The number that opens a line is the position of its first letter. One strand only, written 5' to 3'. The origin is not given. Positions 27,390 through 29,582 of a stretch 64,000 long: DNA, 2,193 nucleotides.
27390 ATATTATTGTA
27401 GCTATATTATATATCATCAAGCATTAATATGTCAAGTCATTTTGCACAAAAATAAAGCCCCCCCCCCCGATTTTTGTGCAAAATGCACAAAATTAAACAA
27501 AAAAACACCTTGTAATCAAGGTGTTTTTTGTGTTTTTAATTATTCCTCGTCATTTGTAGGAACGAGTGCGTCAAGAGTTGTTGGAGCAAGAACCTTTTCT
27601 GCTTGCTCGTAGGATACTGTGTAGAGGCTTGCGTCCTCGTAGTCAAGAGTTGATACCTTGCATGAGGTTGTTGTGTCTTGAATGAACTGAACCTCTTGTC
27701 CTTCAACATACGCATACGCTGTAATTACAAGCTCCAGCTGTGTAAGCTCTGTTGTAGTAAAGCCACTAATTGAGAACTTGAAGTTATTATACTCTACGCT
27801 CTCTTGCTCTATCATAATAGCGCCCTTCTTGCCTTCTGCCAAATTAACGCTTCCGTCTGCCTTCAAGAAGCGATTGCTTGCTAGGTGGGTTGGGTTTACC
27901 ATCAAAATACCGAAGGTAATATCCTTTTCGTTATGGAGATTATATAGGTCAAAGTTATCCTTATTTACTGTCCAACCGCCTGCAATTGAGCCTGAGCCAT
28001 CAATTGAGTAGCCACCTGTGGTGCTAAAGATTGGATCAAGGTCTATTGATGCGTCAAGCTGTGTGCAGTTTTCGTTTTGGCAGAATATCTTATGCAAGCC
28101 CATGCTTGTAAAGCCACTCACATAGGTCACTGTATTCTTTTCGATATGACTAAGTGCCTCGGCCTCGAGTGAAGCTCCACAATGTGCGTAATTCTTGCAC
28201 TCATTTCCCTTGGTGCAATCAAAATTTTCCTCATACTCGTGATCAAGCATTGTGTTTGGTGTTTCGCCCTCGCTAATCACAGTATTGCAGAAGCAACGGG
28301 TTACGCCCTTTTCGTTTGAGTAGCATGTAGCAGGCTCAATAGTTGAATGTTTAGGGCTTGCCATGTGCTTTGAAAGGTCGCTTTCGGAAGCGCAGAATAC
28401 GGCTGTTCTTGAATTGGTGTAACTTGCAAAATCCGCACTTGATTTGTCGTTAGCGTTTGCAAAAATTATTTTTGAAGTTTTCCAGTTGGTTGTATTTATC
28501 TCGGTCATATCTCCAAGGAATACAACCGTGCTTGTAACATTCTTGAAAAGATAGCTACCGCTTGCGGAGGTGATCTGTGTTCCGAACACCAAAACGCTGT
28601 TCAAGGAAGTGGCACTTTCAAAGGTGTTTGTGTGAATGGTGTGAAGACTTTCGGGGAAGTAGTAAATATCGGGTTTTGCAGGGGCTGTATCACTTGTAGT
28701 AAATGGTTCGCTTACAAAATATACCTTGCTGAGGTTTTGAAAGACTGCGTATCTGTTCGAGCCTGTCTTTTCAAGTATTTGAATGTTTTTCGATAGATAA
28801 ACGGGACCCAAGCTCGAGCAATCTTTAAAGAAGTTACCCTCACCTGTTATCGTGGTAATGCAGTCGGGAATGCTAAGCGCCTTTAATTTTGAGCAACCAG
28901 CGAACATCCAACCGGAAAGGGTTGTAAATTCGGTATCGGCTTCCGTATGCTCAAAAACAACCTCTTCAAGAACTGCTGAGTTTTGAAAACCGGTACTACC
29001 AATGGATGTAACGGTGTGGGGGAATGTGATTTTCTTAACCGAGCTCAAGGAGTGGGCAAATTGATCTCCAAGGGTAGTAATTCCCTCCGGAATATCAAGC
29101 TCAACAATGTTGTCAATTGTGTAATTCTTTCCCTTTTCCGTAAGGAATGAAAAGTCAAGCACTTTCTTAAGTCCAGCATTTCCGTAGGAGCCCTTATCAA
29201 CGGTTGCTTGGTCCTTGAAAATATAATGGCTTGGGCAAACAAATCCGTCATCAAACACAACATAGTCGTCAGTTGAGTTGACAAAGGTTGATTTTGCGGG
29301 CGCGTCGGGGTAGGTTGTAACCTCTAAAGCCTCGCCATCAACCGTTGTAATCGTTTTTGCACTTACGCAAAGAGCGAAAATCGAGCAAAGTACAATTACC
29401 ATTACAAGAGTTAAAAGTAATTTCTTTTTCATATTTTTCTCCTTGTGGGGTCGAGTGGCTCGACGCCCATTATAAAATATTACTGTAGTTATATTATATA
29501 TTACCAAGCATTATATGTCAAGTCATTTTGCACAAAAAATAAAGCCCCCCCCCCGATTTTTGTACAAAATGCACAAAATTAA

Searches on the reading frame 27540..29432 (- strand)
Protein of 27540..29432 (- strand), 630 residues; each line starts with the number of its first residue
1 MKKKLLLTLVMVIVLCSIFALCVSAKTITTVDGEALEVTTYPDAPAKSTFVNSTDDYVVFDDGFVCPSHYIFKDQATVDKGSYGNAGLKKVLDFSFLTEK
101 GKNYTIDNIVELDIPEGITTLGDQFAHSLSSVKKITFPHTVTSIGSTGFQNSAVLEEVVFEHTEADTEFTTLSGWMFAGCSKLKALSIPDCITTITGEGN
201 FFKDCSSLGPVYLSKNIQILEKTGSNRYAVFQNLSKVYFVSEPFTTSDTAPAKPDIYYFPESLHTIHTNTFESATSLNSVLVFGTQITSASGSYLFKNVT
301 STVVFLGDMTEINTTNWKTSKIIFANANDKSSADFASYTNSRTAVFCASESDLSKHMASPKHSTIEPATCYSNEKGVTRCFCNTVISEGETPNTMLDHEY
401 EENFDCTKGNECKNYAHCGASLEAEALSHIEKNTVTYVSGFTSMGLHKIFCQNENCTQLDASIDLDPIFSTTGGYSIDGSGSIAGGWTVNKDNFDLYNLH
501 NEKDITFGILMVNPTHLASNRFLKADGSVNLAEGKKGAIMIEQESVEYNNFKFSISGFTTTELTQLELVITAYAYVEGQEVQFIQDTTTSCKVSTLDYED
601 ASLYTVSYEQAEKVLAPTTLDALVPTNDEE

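Call 15: search_protein_families(library=pfam, proteins=[window:27540-29432:-], max_evalue=0.01)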
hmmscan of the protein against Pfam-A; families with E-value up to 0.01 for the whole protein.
window:27540-29432:- (630 aa): 1 family
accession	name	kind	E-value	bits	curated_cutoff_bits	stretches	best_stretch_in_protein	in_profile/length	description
PF13306.12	LRR_5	-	1.6e-14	54.4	27.7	1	108-222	12-117/127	BspA type Leucine rich repeat region (6 copies)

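Call 16: find_encoding_contigs(protein=window:27540-29432:-, flank=4000, max_places=10)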
Protein window:27540-29432:- (630 aa): 2 contigs read that carry it; 1 place shown.
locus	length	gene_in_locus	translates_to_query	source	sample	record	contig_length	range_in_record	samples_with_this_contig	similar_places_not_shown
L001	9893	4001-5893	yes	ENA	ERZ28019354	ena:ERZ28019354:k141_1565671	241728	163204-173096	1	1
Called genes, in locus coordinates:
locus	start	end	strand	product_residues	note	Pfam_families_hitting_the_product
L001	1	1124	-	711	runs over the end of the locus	PF08531:Bac_rhamnosid_N, PF05592:Bac_rhamnosid, PF17389:Bac_rhamnosid6H, PF17390:Bac_rhamnosid_C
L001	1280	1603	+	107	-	PF12840:HTH_20, PF01022:HTH_5, PF12802:MarR_2 (weak)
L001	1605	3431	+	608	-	PF00122:E1-E2_ATPase, PF00702:Hydrolase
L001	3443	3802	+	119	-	-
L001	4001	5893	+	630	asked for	PF13306:LRR_5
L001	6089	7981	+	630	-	PF13306:LRR_5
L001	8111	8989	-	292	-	PF01263:Aldose_epim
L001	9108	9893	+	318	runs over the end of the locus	PF04055:Radical_SAM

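Call 19: find_homologous_proteins(query=window:27540-29432:-, max_evalue=1e-20)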
Query window:27540-29432:- (630 aa): 200 proteins with E <= 1e-20 among 8000 candidates; the best 120 are listed.
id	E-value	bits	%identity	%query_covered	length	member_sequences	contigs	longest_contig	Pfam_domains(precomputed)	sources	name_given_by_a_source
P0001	0.0e+0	1380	98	100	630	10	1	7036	PF13306.13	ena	-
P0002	0.0e+0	1050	75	99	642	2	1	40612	PF13306.13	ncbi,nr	ncbi:MAG: leucine-rich repeat protein [Clostridia bacterium]|nr:leucine-rich repeat protein [Clostri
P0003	3.6e-274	929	69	100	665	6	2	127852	PF13306.13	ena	-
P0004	1.9e-227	775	57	100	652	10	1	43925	PF13306.13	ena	-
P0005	4.1e-224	764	59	100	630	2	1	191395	PF13306.13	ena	-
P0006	7.1e-221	753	55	100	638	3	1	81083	PF13306.13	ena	-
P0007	4.1e-185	635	49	99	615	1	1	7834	PF13306.13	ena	-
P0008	9.4e-171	587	46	100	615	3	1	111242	PF13306.13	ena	-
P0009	9.4e-171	587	48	94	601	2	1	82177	PF13306.13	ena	-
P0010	7.9e-165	568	49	93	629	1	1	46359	PF13306.13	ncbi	-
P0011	7.0e-163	561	46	100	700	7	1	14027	PF13306.13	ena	-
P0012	9.5e-162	558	57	75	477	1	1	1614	PF13306.13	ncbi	-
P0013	6.8e-161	555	48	93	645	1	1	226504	PF13306.13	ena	-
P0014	5.0e-159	549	45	100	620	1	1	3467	PF13306.13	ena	-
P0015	4.2e-151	522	45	93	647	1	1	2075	PF13306.13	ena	-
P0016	2.2e-149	517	50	83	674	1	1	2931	PF13306.13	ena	-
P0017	4.4e-149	516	44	93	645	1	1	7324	PF13306.13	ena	-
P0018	3.7e-141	490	43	93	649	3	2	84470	PF13306.13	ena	-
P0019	5.7e-141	489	44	91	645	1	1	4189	PF13306.13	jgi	jgi:hypothetical protein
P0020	1.3e-127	445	42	89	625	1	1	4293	PF13306.13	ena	-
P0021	5.7e-121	423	39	99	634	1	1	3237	PF13306.13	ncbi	-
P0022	5.9e-121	423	41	93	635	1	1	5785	PF13306.13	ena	-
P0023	3.3e-113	397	35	100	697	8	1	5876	PF13306.13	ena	-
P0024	1.2e-104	369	39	92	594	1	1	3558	PF13306.13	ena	-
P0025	1.7e-104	369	39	93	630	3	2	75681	PF13306.13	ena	-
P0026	9.4e-99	350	39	91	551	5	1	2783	PF13306.13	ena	-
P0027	2.8e-98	348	38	91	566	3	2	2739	PF13306.13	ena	-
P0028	9.1e-97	343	38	100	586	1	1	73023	PF13306.13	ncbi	-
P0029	2.3e-96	342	39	98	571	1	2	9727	PF13306.13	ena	-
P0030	5.7e-96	340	39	83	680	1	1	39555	PF13306.13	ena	-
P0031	1.7e-95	339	39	93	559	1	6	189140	PF13306.13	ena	-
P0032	6.8e-95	337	38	96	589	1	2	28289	PF13306.13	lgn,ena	-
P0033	2.8e-94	335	37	96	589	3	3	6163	PF13306.13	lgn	-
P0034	3.2e-94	335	42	72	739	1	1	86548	PF13306.13,PF13855.13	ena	-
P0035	3.2e-93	331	42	81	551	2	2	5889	PF13306.13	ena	-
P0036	4.3e-93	331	40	84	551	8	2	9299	PF13306.13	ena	-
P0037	6.3e-93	330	38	93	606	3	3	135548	PF13306.13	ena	-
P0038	1.2e-92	329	46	61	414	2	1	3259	PF13306.13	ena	-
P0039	2.7e-92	328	39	93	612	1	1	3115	PF13306.13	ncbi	-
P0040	3.5e-92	328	38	94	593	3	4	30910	PF13306.13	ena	-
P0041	5.4e-92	327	38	93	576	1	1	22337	PF13306.13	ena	-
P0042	2.6e-91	325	36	93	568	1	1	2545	PF13306.13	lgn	-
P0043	1.2e-90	323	41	72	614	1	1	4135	PF13306.13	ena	-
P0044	1.7e-90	322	36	93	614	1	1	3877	PF13306.13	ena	-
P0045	2.5e-89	319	34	95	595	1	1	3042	PF13306.13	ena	-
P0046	1.6e-88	316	37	93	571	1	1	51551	PF13306.13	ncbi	-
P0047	1.8e-88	316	40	79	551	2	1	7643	PF13306.13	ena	-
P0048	4.5e-87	311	36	93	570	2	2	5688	PF13306.13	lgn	-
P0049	4.9e-87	311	39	80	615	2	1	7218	PF13306.13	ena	-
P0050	1.4e-86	309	36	93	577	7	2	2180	PF13306.13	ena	-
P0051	4.8e-86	308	35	100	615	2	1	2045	PF13306.13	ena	-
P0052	2.5e-85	305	36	93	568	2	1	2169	PF13306.13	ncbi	-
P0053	1.2e-84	303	37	93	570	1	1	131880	PF13306.13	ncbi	-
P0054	4.3e-84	301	35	93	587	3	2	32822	PF13306.13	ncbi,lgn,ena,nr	ncbi:MAG: leucine-rich repeat domain-containing protein [Clostridia bacterium]|nr:leucine-rich repea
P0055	6.7e-84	301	36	93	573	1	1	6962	PF13306.13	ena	-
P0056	9.3e-84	300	42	64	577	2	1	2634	PF13306.13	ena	-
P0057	2.7e-83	299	38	81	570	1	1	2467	PF13306.13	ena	-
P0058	2.8e-83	299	39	75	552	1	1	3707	PF13306.13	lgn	-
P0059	3.3e-83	298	35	93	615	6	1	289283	PF13306.13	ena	-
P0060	1.6e-81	293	34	87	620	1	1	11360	PF13306.13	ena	-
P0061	1.8e-81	293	34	97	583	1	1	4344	PF13306.13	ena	-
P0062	3.6e-81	292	38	81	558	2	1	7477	PF13306.13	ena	-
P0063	2.1e-80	289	36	93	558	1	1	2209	PF13306.13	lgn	-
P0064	5.4e-80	288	37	80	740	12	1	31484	PF13306.13,PF13855.13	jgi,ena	-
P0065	1.5e-79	286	35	93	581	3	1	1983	PF13306.13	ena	-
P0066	2.4e-79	286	42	64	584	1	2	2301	PF13306.13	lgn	-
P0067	3.0e-79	285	37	93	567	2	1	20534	PF13306.13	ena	-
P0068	1.5e-78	283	35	97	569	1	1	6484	PF13306.13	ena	-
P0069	1.7e-78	283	36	83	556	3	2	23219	PF13306.13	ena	-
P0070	5.2e-78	281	34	95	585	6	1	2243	PF13306.13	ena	-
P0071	4.9e-77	278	42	64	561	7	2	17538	PF13306.13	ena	-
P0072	5.9e-77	278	34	90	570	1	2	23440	PF13306.13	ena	-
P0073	8.3e-77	277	33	93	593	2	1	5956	PF13306.13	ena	-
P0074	1.6e-76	276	35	93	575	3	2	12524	PF13306.13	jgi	-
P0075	8.9e-76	274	35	91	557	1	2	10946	PF13306.13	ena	-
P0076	1.1e-75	273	34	93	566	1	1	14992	PF13306.13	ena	-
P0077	2.3e-75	272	41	64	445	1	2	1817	PF13306.13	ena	-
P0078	1.9e-74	269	37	81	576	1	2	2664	PF13306.13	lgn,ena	-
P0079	1.2e-73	267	33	86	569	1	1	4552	PF13306.13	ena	-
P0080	1.3e-73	267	33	94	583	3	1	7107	PF13306.13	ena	-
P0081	1.6e-73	266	36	85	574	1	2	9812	PF13306.13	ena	-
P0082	2.0e-73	266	35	93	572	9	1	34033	PF13306.13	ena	-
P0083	7.2e-73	264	34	92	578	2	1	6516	PF13306.13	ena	-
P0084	3.1e-72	262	37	83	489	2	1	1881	PF13306.13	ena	-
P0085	5.2e-72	261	36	81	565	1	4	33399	PF13306.13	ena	-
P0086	7.6e-72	261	40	64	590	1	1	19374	PF13306.13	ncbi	-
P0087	7.7e-72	261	33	93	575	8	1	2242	PF13306.13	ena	-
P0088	8.3e-72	261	34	93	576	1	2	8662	PF13306.13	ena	-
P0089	1.4e-71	260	33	87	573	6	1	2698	PF13306.13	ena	-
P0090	2.7e-71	259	36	81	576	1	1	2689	PF13306.13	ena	-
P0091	6.0e-71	258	34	93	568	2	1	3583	PF13306.13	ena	-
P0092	6.8e-71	258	34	93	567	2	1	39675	PF13306.13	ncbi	-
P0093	9.2e-71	257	33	95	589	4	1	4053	PF13306.13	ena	-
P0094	1.4e-70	257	34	93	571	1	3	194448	PF13306.13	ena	-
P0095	1.8e-70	256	36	83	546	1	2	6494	PF13306.13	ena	-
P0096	1.9e-70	256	33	93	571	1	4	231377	PF13306.13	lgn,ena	-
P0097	3.0e-70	256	34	93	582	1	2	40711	PF13306.13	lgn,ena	-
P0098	4.5e-70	255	38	63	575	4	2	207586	PF13306.13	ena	-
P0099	9.3e-70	254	33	94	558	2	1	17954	PF13306.13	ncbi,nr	ncbi:MAG: leucine-rich repeat protein, partial [Clostridia bacterium]|nr:leucine-rich repeat protein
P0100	6.0e-69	251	35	89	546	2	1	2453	PF13306.13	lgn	-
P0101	1.4e-68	250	34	94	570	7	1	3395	PF13306.13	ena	-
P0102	2.4e-68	249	32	95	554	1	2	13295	PF13306.13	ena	-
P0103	1.9e-67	246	32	95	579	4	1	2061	PF13306.13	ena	-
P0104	2.1e-67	246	34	91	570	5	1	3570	PF13306.13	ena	-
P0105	2.3e-67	246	40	63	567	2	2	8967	PF13306.13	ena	-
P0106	1.5e-66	243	37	61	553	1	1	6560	PF13306.13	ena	-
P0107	3.8e-66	242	39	64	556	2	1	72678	PF13306.13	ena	-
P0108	1.1e-65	240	34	91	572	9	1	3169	PF13306.13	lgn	-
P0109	1.2e-65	240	40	63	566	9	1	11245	PF13306.13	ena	-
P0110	1.3e-65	240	34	83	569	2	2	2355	PF13306.13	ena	-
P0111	1.4e-65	240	40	63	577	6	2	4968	PF13306.13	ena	-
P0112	2.0e-65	240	37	63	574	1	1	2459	PF13306.13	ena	-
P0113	2.5e-65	239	38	63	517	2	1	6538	PF13306.13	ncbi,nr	ncbi:MAG: leucine-rich repeat protein, partial [Clostridia bacterium]|nr:leucine-rich repeat protein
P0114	3.4e-64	236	40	63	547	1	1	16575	PF13306.13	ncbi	-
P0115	1.1e-63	234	34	94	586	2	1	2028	PF13306.13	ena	-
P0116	1.3e-62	230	31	96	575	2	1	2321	PF13306.13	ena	-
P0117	1.6e-61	227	37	63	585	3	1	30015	PF13306.13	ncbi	-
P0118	7.6e-61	224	33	75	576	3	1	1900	PF13306.13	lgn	-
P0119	9.3e-59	218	36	64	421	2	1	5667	PF13306.13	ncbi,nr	ncbi:MAG: leucine-rich repeat protein, partial [Clostridia bacterium]|nr:leucine-rich repeat protein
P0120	6.9e-56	208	30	79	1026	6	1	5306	PF13306.13,PF13855.13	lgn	-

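Call 20: find_encoding_contigs(protein=P0001, flank=3000, max_places=10)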
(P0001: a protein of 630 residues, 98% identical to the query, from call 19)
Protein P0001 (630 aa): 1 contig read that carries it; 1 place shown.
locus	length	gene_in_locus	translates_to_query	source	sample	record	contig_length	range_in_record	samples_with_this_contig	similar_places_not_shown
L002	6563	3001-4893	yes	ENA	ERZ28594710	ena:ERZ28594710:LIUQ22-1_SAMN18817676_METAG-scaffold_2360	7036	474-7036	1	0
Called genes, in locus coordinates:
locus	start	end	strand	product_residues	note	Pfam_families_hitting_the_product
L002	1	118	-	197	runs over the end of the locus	?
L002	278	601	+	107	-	PF12840:HTH_20, PF01022:HTH_5, PF12802:MarR_2 (weak)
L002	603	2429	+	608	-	PF00122:E1-E2_ATPase, PF00702:Hydrolase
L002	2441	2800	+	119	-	-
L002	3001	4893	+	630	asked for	PF13306:LRR_5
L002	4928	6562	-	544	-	?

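Call 21: find_encoding_contigs(protein=P0002, flank=3000, max_places=10)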
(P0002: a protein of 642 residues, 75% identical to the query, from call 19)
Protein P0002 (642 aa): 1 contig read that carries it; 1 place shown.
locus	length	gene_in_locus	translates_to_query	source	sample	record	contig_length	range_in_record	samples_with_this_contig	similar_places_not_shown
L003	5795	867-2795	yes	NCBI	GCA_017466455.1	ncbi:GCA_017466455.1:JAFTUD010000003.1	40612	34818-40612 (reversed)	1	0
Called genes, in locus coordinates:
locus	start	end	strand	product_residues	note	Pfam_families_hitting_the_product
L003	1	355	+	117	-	?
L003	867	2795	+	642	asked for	PF13306:LRR_5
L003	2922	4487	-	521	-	PF05362:Lon_C (weak), PF13541:ChlI, PF00493:MCM (faint), PF00158:Sigma54_activat (faint), PF01078:Mg_chelatase, PF07728:AAA_5, PF13335:Mg_chelatase_C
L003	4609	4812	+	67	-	-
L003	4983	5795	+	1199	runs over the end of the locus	PF01855:POR_N, PF17147:PFOR_II, PF01558:POR, PF10371:EKR, PF12838:Fer4_7, PF13183:Fer4_8 (weak), PF13484:Fer4_16 (weak), PF02775:TPP_enzyme_C, +4 more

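Call 22: find_encoding_contigs(protein=P0003, flank=3000, max_places=10)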
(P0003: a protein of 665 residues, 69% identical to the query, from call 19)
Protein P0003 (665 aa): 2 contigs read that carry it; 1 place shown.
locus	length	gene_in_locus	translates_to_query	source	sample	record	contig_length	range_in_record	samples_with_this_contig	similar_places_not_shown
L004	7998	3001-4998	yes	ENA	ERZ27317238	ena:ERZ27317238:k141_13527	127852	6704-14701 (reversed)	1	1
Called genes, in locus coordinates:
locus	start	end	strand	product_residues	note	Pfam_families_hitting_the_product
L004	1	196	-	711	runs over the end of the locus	PF08531:Bac_rhamnosid_N, PF05592:Bac_rhamnosid, PF17389:Bac_rhamnosid6H, PF17390:Bac_rhamnosid_C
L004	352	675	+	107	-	PF12840:HTH_20, PF01022:HTH_5, PF12802:MarR_2 (weak)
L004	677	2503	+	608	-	PF00122:E1-E2_ATPase, PF00702:Hydrolase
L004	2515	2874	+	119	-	-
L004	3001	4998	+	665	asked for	PF13306:LRR_5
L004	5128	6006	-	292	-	PF01263:Aldose_epim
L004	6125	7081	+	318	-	PF04055:Radical_SAM, PF13353:Fer4_12 (faint)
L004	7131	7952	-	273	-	-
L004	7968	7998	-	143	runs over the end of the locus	PF22381:Staph_reg_Sar_Rot (weak), PF01978:TrmB (faint), PF12802:MarR_2, PF01022:HTH_5 (weak), PF01047:MarR (weak), PF13412:HTH_24 (faint)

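Call 36: find_encoding_contigs(protein=P0004, flank=6000, max_places=10)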
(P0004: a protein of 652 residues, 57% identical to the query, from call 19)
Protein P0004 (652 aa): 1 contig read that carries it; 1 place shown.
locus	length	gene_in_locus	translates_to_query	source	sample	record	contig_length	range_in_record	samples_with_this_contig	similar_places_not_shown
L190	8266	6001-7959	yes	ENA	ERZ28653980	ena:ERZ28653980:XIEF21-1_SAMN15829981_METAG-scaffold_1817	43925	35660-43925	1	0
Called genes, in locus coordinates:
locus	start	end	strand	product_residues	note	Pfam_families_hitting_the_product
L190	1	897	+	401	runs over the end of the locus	PF07505:DUF5131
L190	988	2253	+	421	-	-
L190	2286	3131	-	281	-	PF08543:Phos_pyr_kin, PF00294:PfkB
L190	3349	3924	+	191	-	PF06130:PTAC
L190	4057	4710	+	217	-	PF00756:Esterase (faint), PF12146:Hydrolase_4 (faint), PF02230:Abhydrolase_2, PF01738:DLH (weak), PF00326:Peptidase_S9 (weak)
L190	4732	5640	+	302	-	PF00781:DAGK_cat, PF19279:YegS_C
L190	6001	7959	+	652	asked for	PF13306:LRR_5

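Call 37: find_encoding_contigs(protein=P0005, flank=6000, max_places=10)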
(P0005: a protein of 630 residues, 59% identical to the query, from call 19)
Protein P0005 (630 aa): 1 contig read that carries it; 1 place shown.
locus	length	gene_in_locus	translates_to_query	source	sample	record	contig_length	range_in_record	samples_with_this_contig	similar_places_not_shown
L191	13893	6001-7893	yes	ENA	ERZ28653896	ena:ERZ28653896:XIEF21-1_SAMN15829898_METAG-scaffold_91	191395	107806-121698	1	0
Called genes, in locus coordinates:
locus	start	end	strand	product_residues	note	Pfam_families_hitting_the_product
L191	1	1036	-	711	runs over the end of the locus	PF08531:Bac_rhamnosid_N, PF05592:Bac_rhamnosid, PF17389:Bac_rhamnosid6H, PF17390:Bac_rhamnosid_C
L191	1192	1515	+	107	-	PF12840:HTH_20, PF01022:HTH_5, PF12802:MarR_2 (weak)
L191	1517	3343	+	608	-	PF00122:E1-E2_ATPase, PF00702:Hydrolase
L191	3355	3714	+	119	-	-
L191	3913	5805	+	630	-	PF13306:LRR_5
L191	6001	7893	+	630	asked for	PF13306:LRR_5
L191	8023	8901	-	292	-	PF01263:Aldose_epim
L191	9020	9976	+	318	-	PF04055:Radical_SAM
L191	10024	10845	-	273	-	-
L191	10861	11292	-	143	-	PF22381:Staph_reg_Sar_Rot (weak), PF01978:TrmB (faint), PF12802:MarR_2, PF01022:HTH_5 (weak), PF01047:MarR (weak), PF13412:HTH_24 (faint)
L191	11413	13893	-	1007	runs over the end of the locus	PF03065:Glyco_hydro_57 (faint), PF01074:Glyco_hydro_38N, PF09261:Alpha-mann_mid, PF07748:Glyco_hydro_38C, PF17677:Glyco_hydro38C2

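Call 38: find_encoding_contigs(protein=P0006, flank=6000, max_places=10)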
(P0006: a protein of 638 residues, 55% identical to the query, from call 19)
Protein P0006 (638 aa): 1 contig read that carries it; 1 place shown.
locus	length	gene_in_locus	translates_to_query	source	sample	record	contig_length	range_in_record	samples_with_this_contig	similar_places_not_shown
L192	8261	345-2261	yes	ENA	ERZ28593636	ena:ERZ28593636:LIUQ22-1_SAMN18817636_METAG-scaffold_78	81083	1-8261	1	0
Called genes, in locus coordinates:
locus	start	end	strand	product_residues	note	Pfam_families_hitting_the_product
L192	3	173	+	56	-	?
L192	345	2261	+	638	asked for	PF13306:LRR_5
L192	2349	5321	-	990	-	PF07690:MFS_1, PF13347:MFS_2 (weak), PF02837:Glyco_hydro_2_N, PF22666:Glyco_hydro_2_N2, PF00703:Glyco_hydro_2 (weak), PF02836:Glyco_hydro_2_C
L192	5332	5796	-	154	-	PF01451:LMWPc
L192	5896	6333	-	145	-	PF07411:DUF1508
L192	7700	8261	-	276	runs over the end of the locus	-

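Call 54: find_encoding_contigs(protein=P0008, flank=10000, max_places=10)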
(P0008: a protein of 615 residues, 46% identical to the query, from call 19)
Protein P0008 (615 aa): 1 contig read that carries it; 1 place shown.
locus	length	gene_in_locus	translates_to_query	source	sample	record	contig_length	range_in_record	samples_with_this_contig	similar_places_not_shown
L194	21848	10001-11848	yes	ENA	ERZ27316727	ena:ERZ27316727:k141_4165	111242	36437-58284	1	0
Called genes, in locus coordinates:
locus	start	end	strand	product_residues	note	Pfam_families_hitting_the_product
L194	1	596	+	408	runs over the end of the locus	PF12708:Pect-lyase_RHGA_epim, PF00295:Glyco_hydro_28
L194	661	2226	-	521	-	PF09479:Flg_new, PF13306:LRR_5, PF13855:LRR_8 (faint), PF05725:FNIP (faint), PF13306:LRR_5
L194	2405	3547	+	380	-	-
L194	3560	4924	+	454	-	PF10396:TrmE_N, PF00350:Dynamin_N (faint), PF12631:MnmE_helical, PF03193:RsgA_GTPase (faint), PF01926:MMR_HSR1, PF02421:FeoB_N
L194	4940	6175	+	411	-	PF08238:Sel1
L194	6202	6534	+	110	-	PF12647:RNHCP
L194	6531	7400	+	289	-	PF04055:Radical_SAM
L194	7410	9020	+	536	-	-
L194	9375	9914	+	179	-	PF04073:tRNA_edit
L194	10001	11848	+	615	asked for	PF13306:LRR_5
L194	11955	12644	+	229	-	PF03372:Exo_endo_phos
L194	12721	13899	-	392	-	PF00155:Aminotran_1_2, PF01053:Cys_Met_Meta_PP (weak), PF00266:Aminotran_5, PF01041:DegT_DnrJ_EryC1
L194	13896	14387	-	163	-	PF13412:HTH_24 (faint), PF01037:AsnC_trans_reg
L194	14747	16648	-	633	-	PF00795:CN_hydrolase, PF02540:NAD_synthase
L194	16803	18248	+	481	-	PF02749:QRPTase_N (faint), PF17767:NAPRTase_N, PF04095:NAPRTase (weak), PF17956:NAPRTase_C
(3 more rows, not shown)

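Call 55: find_encoding_contigs(protein=P0013, flank=10000, max_places=10)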
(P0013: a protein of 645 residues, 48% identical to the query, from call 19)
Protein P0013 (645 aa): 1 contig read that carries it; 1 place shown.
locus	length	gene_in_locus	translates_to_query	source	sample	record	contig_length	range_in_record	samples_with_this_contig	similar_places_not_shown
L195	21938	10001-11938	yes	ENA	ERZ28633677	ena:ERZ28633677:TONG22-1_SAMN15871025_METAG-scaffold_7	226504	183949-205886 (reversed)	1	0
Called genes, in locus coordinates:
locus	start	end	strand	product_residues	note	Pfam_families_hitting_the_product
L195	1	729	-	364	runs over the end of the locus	PF09479:Flg_new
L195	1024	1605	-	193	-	PF02659:Mntp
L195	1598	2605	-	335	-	PF13280:WYL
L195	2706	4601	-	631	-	PF13306:LRR_5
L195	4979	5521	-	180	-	PF00210:Ferritin, PF02915:Rubrerythrin, PF21349:RUBY_RBDX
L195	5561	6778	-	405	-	PF00180:Iso_dh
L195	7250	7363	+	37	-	-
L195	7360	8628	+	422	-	-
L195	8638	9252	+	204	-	PF06962:rRNA_methylase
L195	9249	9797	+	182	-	-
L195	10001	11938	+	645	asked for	PF13306:LRR_5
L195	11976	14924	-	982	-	PF07690:MFS_1, PF13347:MFS_2 (weak), PF07690:MFS_1 (weak), PF02837:Glyco_hydro_2_N (faint), PF22666:Glyco_hydro_2_N2 (weak), PF00703:Glyco_hydro_2, PF02836:Glyco_hydro_2_C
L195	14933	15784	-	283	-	PF06966:DUF1295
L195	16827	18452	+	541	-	PF00753:Lactamase_B, PF23023:Anti-Pycsar_Apyc1 (weak), PF12706:Lactamase_B_2 (weak), PF16661:Lactamase_B_6, PF10996:Beta-Casp, PF07521:RMMBL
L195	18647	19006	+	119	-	PF04480:DUF559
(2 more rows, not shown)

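Call 56: find_encoding_contigs(protein=P0018, flank=10000, max_places=10)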
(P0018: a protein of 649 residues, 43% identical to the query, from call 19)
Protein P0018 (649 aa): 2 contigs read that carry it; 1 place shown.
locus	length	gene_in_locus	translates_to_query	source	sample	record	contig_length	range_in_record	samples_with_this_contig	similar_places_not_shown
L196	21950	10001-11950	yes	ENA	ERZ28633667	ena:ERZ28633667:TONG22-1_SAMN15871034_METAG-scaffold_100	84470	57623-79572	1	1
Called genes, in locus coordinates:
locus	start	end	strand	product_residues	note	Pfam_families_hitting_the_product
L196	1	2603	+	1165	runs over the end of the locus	PF00753:Lactamase_B, PF13385:Laminin_G_3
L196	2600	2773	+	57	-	-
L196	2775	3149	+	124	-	-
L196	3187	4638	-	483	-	PF16499:Melibiase_2, PF17801:Melibiase_C (weak)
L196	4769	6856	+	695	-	PF19773:DUF6259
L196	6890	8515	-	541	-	PF02378:PTS_EIIC, PF00367:PTS_EIIB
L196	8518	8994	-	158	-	PF00358:PTS_EIIA_1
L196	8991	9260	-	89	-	PF00381:PTS-HPr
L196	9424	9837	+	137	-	-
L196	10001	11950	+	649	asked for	PF13306:LRR_5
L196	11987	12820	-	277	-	PF01522:Polysacc_deac_1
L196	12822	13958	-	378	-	PF01702:TGT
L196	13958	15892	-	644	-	PF02518:HATPase_c (weak), PF13589:HATPase_c_3, PF01119:DNA_mis_repair, PF08676:MutL_C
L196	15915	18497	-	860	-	PF01624:MutS_I, PF05188:MutS_II, PF05192:MutS_III, PF05190:MutS_IV, PF00488:MutS_V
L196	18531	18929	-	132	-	PF06133:Com_YlbF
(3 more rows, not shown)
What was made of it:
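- A related MAG contig carries mutS and mutL (call 56), so slippage rates may be far lower than in classic mismatch-repair-deficient phase variers. Mismatch-repair genes are present in a relative (call 56).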
